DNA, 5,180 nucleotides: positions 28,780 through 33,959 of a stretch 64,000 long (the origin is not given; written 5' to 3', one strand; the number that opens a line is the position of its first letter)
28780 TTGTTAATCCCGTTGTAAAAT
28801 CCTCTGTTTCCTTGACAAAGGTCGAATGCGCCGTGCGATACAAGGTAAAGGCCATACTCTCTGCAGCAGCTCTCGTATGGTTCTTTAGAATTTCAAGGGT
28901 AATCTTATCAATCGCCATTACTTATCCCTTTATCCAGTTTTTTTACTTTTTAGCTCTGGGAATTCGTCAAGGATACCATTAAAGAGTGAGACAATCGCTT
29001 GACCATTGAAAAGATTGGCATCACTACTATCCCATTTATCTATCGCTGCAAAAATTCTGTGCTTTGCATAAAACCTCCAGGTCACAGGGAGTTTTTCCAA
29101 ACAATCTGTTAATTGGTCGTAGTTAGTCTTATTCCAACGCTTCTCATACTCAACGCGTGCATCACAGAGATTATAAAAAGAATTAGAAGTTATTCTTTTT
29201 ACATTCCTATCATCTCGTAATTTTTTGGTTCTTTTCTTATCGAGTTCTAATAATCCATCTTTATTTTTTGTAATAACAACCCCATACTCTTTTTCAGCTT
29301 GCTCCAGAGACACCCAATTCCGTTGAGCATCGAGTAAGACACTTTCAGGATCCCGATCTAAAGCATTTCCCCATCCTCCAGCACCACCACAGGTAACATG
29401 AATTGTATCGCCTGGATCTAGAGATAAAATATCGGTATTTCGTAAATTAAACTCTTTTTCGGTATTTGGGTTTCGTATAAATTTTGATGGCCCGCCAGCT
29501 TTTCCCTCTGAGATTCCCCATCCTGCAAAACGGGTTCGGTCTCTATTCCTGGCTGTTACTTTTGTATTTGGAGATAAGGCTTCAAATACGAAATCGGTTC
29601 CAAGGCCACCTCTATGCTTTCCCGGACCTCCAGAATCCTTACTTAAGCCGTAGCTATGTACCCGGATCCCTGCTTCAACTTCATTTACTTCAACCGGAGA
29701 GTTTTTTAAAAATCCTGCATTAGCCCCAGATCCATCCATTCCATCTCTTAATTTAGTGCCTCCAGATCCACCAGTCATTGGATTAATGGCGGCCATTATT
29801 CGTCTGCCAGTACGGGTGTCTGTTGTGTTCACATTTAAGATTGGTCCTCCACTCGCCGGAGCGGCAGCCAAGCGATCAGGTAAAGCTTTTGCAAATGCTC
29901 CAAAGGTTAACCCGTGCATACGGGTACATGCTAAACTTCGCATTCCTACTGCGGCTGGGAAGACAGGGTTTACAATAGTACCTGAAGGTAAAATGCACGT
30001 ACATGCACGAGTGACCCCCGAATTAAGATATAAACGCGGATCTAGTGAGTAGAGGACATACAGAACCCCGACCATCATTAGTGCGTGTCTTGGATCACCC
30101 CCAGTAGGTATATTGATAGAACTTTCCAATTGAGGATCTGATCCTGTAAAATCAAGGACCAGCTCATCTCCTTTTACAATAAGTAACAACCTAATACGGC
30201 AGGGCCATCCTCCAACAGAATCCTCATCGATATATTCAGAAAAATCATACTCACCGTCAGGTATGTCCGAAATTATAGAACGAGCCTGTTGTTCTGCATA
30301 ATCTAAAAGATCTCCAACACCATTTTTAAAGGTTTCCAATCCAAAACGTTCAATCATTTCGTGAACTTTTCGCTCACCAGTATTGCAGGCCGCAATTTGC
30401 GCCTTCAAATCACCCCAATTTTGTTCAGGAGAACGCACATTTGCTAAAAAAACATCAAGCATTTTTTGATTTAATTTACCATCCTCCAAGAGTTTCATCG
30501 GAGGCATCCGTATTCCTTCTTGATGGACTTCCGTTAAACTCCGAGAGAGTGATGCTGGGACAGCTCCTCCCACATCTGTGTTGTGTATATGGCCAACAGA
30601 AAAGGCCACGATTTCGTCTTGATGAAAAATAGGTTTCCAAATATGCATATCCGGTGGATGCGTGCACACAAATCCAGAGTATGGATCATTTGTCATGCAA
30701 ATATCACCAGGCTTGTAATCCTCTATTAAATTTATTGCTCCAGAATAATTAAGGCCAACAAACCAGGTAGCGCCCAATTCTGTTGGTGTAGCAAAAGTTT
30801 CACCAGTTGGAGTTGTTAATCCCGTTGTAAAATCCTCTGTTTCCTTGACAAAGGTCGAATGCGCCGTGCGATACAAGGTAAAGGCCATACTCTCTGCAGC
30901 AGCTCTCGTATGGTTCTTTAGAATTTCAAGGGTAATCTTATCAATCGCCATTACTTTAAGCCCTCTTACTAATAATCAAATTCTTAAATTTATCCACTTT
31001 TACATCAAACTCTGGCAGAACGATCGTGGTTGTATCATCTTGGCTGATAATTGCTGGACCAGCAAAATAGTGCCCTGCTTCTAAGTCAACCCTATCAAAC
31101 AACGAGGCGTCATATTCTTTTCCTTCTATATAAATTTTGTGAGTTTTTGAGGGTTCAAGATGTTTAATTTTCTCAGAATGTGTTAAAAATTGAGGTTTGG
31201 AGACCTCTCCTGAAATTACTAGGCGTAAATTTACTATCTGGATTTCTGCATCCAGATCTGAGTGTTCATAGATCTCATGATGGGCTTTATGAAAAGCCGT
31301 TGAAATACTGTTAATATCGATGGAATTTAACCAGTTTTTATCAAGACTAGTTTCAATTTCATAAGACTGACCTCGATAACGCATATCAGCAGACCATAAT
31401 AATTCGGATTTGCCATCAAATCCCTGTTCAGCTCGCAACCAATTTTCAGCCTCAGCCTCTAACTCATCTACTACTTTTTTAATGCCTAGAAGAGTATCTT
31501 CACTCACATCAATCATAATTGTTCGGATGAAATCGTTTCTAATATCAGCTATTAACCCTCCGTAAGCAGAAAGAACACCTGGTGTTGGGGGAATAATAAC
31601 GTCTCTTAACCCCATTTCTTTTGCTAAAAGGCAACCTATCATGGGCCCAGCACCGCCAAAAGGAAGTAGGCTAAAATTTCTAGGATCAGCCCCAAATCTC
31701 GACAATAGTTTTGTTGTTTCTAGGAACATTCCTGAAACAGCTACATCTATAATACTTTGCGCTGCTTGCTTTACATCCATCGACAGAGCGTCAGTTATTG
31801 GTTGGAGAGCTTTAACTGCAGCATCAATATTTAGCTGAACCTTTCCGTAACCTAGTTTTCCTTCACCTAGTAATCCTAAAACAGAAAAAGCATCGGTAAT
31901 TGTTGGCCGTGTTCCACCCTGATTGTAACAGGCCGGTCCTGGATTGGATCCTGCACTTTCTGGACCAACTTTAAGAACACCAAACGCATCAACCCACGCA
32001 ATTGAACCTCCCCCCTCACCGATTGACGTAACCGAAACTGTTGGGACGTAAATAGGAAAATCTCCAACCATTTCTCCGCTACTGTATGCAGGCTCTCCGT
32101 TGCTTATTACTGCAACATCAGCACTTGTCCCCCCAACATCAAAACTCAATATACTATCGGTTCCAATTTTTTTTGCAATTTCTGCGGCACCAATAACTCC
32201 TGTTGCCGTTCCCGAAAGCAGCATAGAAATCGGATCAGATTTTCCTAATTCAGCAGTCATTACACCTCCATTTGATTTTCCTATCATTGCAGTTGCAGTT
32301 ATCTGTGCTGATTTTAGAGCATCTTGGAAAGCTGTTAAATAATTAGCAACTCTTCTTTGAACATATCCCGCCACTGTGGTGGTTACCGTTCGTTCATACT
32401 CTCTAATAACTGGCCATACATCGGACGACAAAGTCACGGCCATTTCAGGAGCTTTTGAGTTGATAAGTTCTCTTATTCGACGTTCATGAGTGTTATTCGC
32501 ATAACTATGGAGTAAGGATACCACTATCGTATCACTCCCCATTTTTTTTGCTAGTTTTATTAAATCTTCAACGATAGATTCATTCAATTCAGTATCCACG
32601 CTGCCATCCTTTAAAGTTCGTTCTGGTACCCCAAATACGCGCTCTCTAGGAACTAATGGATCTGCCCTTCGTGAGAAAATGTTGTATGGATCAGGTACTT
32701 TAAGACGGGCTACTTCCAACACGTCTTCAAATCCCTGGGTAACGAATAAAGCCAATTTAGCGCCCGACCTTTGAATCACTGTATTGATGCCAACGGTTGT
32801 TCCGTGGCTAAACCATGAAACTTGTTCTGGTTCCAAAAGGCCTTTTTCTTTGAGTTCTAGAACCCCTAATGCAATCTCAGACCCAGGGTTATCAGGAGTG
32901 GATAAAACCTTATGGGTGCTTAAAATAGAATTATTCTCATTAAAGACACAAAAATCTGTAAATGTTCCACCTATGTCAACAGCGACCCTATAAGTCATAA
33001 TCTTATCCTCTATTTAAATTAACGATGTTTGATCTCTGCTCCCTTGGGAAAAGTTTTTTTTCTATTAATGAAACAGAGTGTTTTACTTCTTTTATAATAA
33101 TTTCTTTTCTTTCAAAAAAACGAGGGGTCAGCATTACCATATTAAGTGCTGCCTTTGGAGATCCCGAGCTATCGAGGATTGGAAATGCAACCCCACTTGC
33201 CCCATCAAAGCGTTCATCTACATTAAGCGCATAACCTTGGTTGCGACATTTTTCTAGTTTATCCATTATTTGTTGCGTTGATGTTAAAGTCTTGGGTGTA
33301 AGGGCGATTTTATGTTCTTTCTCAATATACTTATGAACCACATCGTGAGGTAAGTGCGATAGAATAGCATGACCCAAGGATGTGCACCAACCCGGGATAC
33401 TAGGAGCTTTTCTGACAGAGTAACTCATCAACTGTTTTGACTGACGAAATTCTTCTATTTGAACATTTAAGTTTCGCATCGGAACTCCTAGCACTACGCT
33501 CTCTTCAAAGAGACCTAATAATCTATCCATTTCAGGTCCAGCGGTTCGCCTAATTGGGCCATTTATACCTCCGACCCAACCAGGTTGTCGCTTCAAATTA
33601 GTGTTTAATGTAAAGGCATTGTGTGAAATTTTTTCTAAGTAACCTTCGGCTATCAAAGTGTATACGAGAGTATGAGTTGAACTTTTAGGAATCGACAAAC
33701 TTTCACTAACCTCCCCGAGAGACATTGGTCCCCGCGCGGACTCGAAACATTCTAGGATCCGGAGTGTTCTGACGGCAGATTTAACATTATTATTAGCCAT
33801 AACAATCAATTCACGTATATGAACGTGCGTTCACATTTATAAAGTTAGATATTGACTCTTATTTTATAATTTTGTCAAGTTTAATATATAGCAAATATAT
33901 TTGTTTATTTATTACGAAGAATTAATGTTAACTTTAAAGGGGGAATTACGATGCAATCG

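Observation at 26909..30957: Apparently perfect 1675-bp tandem direct repeat: two hyuB-like genes with identical cores and divergent tails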

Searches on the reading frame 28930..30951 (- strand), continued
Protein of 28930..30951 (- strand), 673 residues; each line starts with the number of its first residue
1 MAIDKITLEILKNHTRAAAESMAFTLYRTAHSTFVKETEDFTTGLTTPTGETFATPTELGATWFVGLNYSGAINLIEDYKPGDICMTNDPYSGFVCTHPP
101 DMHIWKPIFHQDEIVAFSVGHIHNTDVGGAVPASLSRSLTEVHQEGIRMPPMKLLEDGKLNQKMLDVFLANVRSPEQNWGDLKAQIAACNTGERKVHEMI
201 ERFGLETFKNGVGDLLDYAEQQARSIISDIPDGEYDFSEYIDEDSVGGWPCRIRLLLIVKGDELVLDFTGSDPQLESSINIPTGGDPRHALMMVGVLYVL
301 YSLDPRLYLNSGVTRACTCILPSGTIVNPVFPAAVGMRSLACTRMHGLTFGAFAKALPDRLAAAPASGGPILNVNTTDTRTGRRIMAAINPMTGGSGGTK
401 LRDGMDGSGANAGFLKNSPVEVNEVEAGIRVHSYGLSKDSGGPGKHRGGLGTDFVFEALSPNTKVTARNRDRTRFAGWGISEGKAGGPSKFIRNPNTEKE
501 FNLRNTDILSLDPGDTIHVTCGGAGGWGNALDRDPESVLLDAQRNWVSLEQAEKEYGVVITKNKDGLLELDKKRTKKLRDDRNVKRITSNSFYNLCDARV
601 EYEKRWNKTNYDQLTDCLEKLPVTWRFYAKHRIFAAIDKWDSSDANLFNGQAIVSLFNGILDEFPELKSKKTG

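Call 57: search_solved_structures(query=window:28930-30951:-, max_evalue=1e-40, show_alignments=2)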
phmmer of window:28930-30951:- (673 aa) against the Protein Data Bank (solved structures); distinct sequences matched with E-value up to 1e-40: 2.
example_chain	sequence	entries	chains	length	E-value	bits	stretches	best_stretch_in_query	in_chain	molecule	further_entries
7hk5_A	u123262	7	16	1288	1.5e-68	235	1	6-580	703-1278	N-methylhydantoinase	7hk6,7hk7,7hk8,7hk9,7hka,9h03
6yra_B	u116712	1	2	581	1.5e-60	208.6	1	3-563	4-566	Hydantoinase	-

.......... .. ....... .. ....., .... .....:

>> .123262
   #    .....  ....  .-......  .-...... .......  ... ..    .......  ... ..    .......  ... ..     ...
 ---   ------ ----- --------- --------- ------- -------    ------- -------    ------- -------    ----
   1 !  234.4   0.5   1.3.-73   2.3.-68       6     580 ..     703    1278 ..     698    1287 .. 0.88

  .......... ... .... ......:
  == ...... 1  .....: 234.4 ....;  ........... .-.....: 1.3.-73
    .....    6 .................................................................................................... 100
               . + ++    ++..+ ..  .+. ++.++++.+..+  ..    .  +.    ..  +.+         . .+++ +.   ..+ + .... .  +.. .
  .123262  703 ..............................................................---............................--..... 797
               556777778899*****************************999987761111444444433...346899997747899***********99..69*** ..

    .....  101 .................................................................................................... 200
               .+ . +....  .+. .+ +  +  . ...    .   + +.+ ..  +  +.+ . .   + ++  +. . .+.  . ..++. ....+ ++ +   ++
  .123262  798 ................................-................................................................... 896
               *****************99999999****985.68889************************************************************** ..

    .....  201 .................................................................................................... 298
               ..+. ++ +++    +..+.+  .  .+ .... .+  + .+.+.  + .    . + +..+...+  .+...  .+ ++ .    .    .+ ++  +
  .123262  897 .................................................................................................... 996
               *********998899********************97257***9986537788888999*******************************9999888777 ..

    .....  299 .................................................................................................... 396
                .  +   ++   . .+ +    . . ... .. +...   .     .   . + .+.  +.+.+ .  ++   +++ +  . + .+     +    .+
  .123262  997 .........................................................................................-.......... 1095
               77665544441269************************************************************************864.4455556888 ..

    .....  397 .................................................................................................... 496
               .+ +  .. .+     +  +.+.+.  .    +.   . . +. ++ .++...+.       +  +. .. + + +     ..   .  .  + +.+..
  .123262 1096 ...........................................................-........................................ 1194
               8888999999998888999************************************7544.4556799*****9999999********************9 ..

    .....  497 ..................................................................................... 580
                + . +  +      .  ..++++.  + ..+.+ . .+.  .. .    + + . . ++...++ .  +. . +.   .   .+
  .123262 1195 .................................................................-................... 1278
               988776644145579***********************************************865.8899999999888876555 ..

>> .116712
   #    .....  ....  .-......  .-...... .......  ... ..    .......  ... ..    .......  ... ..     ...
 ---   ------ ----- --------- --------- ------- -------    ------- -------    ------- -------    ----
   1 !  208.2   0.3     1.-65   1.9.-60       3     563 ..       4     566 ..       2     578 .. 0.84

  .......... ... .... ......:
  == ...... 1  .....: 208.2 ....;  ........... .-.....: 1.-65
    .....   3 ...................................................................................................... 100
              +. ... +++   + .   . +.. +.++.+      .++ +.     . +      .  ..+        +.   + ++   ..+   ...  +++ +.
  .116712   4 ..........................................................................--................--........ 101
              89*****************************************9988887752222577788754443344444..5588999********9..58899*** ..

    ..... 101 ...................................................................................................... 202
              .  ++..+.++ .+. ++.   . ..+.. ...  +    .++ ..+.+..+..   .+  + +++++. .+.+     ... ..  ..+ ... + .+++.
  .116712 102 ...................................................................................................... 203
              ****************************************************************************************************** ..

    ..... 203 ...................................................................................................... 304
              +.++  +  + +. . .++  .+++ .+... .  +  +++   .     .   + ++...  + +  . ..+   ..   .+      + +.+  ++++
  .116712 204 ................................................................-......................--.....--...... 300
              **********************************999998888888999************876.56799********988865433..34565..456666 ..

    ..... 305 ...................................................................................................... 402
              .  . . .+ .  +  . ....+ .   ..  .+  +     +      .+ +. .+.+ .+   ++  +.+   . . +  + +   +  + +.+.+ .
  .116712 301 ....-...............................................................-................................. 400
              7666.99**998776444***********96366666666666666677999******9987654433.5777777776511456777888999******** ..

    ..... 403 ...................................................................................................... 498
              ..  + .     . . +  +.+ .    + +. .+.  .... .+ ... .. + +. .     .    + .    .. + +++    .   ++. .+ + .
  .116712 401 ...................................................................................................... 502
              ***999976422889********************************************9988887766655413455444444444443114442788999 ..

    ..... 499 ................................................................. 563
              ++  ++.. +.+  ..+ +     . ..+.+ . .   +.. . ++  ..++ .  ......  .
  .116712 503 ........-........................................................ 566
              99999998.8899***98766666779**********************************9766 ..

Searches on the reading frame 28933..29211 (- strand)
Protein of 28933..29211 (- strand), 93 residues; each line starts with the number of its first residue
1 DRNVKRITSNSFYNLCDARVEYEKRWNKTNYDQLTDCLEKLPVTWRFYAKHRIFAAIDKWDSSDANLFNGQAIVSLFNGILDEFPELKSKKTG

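Call 42: search_solved_structures(query=window:28933-29211:-, max_evalue=10)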
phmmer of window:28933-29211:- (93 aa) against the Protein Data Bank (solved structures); distinct sequences matched with E-value up to 10: 1.
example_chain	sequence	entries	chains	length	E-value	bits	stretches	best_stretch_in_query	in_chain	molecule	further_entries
7tgh_S8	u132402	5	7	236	0.45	14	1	20-71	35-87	NADH-ubiquinone oxidoreductase 1, chain, putative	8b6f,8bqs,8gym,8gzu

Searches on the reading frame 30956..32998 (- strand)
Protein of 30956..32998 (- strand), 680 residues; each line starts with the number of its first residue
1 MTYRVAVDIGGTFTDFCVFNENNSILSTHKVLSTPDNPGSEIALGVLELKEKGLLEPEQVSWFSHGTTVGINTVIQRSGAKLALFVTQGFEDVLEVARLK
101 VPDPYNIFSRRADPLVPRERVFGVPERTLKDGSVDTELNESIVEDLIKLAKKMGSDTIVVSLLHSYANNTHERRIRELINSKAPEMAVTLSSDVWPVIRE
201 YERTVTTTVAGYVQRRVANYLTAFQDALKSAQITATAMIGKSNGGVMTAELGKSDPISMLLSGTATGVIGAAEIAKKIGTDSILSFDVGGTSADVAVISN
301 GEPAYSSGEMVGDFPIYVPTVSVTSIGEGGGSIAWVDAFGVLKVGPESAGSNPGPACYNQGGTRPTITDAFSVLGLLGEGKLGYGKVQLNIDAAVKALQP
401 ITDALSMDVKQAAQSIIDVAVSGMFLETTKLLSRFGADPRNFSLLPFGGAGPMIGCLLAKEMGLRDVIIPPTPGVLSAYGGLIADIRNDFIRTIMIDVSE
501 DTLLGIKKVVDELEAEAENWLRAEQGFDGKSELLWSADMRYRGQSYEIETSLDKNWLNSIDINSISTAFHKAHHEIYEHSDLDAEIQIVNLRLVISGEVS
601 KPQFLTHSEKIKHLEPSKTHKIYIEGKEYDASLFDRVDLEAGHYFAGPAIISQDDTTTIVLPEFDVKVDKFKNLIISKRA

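Call 3: search_protein_families(library=pfam, proteins=[window:30956-32998:-])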
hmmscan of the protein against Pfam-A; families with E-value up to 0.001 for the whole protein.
window:30956-32998:- (680 aa): 3 families
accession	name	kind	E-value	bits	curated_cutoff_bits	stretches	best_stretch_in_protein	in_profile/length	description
PF01968.24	Hydantoinase_A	-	5.5e-81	272.4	22.9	1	203-489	1-290/291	Hydantoinase/oxoprolinase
PF05378.19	Hydant_A_N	-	3.3e-46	157.7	25.2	1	4-181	1-174/176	Hydantoinase/oxoprolinase N-terminal region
PF19278.4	Hydant_A_C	-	2.7e-15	56.7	21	1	506-672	14-186/193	Hydantoinase/oxoprolinase C-terminal domain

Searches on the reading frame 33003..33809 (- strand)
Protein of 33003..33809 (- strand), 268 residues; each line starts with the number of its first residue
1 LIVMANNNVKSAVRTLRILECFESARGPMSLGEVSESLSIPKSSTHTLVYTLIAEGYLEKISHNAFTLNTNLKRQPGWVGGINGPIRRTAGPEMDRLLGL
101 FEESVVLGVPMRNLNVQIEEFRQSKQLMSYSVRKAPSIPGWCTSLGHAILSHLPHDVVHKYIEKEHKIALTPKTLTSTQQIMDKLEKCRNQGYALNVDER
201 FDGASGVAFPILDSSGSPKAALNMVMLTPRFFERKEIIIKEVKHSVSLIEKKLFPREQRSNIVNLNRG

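Call 3: search_protein_families(library=pfam, proteins=[window:33003-33809:-])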
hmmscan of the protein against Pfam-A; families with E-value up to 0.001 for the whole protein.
window:33003-33809:- (268 aa): 3 families
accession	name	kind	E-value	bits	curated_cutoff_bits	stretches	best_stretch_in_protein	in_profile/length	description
PF01614.24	IclR_C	-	3.5e-23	82.5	24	1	85-246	8-169/174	Bacterial transcriptional regulator IclR C-terminal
PF09339.16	HTH_IclR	-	2.7e-16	59.5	22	1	11-60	1-50/52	IclR helix-turn-helix domain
PF12802.13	MarR_2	-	0.0002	21.9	27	0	25-62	17-54/61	MarR family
